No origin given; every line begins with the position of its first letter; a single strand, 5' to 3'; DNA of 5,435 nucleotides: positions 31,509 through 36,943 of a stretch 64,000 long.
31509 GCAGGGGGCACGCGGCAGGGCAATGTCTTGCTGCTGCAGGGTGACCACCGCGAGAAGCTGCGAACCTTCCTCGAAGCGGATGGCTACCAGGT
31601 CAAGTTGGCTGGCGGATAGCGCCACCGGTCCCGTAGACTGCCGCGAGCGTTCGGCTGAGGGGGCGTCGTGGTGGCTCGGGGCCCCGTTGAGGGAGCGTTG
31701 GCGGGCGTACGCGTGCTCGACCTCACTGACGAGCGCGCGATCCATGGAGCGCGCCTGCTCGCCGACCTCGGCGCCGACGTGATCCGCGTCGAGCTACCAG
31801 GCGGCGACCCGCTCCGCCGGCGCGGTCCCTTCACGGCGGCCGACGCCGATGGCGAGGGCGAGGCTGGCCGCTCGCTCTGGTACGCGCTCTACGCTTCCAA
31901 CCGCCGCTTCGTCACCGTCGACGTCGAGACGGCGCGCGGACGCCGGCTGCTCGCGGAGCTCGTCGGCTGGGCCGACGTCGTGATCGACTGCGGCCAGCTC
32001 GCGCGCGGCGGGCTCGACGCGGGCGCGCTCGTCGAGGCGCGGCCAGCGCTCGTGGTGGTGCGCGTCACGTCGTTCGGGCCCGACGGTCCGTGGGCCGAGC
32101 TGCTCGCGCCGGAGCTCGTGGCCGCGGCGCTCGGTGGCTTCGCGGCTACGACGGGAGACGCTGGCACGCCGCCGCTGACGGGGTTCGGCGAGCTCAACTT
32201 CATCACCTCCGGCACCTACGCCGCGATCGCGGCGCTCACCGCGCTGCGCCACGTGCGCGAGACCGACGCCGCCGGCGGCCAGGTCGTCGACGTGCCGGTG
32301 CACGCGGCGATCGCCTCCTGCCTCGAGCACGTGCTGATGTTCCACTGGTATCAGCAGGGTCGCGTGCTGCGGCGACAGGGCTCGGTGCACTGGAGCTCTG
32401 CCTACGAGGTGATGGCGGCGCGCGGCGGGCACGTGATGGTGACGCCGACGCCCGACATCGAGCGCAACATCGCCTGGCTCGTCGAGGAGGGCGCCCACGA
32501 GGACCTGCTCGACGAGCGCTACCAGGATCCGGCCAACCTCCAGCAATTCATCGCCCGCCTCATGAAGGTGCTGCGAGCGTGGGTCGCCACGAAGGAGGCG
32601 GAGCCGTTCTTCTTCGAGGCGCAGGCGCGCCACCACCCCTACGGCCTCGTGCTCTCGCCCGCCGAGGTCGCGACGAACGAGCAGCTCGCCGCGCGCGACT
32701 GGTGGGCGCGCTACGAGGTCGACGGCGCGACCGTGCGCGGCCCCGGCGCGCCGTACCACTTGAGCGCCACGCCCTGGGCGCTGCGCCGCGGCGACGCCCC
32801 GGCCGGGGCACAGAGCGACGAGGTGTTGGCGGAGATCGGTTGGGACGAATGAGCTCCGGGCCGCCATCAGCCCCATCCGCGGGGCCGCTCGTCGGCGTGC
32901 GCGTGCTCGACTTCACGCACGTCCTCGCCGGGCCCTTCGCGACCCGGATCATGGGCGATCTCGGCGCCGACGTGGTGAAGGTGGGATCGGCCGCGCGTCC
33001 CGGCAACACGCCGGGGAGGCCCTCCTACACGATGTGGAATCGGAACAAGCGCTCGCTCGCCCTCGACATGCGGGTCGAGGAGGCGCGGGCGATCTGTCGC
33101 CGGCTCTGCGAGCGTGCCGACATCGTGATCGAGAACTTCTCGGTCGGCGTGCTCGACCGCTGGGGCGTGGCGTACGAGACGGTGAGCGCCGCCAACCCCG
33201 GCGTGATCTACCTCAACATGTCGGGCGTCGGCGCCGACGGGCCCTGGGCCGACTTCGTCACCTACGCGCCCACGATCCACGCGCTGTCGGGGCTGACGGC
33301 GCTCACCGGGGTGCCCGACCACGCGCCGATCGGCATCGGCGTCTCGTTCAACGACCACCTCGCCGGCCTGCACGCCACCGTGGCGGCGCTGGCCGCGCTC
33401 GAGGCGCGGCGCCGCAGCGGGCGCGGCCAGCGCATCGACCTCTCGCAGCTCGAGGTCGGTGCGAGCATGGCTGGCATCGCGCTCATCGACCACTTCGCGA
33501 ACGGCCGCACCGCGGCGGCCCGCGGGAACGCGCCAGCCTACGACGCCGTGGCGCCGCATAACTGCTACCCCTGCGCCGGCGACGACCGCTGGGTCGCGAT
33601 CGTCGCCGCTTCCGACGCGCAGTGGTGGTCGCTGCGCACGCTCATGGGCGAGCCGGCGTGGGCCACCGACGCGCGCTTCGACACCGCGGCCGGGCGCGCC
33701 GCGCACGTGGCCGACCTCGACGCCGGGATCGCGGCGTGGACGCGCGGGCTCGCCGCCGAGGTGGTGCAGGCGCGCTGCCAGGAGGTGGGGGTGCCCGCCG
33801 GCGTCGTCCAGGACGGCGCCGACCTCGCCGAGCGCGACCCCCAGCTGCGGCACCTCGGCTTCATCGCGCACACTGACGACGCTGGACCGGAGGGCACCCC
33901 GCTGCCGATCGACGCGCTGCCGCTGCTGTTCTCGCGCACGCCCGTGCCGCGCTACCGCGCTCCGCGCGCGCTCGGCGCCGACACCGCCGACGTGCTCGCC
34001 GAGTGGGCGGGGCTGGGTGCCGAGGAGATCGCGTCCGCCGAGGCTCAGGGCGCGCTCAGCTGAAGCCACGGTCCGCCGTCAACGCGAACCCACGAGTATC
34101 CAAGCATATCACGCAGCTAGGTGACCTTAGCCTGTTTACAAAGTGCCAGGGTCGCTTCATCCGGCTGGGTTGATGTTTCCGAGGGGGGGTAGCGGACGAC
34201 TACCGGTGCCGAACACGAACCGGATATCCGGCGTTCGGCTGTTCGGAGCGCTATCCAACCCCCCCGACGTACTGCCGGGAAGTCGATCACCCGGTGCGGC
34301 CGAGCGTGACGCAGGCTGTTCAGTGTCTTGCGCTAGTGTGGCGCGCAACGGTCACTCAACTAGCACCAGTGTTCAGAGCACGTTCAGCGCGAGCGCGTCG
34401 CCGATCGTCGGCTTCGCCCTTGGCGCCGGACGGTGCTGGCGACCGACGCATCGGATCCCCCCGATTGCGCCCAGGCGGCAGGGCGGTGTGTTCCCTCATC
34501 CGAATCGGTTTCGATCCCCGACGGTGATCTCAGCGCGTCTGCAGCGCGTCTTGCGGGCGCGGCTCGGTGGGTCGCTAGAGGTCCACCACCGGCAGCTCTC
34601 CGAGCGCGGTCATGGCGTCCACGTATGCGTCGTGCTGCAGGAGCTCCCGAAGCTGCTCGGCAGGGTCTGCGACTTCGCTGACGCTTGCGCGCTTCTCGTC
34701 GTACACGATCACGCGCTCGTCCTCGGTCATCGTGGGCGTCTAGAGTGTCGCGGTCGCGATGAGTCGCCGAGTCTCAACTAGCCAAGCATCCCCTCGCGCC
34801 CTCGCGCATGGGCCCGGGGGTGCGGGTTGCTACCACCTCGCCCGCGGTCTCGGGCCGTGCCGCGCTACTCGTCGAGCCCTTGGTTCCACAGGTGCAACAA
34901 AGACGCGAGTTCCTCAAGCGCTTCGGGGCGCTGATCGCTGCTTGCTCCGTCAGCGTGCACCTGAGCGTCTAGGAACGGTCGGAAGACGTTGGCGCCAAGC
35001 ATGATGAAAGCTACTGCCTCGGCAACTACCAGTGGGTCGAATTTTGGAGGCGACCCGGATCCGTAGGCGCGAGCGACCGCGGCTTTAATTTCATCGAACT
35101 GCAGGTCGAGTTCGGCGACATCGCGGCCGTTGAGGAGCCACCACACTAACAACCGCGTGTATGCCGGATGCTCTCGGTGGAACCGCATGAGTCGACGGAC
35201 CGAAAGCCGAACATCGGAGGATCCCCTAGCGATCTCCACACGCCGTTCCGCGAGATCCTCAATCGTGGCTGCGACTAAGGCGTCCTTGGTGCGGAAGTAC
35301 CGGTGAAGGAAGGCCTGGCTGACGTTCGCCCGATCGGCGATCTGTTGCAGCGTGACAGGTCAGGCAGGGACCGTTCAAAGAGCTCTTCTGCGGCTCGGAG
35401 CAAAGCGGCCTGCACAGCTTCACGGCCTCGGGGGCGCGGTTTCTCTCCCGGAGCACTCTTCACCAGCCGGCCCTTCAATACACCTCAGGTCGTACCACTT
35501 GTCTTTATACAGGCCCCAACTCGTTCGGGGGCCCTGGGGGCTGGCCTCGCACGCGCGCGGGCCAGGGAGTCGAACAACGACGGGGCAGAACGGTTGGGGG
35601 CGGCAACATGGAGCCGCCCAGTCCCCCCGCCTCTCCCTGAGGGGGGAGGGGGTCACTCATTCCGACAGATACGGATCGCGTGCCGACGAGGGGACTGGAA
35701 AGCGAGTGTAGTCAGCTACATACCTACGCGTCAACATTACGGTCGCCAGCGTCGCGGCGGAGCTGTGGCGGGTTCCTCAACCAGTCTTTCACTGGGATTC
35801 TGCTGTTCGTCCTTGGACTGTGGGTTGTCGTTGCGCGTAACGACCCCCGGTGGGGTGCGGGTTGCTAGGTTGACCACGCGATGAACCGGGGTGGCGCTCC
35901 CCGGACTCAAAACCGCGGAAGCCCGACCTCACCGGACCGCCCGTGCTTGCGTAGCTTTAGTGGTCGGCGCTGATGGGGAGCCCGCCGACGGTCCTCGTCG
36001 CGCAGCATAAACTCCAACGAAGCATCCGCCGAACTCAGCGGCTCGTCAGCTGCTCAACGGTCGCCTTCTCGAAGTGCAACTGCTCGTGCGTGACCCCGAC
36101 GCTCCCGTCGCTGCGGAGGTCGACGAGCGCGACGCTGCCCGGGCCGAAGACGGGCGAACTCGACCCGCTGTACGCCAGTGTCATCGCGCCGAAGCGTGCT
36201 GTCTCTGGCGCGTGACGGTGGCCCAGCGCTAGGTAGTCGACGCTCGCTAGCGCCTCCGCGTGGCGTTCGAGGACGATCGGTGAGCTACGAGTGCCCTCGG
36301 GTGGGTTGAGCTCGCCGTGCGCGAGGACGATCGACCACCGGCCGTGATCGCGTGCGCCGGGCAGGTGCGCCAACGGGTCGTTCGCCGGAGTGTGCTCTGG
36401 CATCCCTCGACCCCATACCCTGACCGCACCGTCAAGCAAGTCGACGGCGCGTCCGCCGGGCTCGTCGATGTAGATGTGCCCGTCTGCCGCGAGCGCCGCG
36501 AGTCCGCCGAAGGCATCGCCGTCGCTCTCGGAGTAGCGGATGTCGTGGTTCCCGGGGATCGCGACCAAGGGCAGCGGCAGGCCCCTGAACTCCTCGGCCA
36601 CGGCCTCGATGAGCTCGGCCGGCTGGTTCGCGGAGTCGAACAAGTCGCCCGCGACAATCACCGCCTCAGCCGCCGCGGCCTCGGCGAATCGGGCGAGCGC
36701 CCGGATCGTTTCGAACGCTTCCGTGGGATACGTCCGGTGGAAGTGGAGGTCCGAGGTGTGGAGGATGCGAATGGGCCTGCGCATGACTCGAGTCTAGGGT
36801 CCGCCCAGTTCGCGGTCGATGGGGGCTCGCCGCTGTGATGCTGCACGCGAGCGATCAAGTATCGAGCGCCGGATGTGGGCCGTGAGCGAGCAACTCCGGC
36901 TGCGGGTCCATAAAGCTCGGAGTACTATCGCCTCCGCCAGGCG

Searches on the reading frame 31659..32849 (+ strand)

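Call 31: search_protein_families(library=pfam, proteins=[window:31659-32849:+], max_evalue=0.00001)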
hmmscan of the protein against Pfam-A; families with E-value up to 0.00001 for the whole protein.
window:31659-32849:+ (397 aa): 1 family
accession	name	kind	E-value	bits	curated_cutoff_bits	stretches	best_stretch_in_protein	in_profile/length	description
PF02515.22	CoA_transf_3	-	3.1e-64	217.8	23.3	1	14-383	1-363/366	CoA-transferase family III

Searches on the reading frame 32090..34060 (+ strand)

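Call 74: search_protein_families(library=pfam, proteins=[window:32090-34060:+], max_evalue=0.00001)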
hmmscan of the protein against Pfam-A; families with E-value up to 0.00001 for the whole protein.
window:32090-34060:+ (657 aa): 1 family
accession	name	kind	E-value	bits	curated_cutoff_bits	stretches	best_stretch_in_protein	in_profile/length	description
PF02515.22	CoA_transf_3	-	6.7e-97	325.3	23.3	1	267-632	1-366/366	CoA-transferase family III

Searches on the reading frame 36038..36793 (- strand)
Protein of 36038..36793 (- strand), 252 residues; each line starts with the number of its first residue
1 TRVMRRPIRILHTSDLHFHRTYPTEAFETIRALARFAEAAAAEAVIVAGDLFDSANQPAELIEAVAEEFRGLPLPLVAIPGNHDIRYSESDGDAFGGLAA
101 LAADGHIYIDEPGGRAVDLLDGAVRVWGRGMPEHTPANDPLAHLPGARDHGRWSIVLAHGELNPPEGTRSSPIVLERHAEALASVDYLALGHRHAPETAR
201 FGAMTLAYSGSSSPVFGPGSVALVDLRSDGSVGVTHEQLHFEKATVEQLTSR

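Call 31: search_protein_families(library=pfam, proteins=[window:36038-36793:-], max_evalue=0.00001)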
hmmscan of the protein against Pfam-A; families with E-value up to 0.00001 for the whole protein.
window:36038-36793:- (252 aa): 2 families
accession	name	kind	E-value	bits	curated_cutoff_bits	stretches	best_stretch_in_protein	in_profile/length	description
PF00149.33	Metallophos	-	5.7e-17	63.2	21.5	1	8-196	1-191/191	Calcineurin-like phosphoesterase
PF12850.12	Metallophos_2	-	1.4e-12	48.3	27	1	9-228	2-153/154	Calcineurin-like phosphoesterase superfamily domain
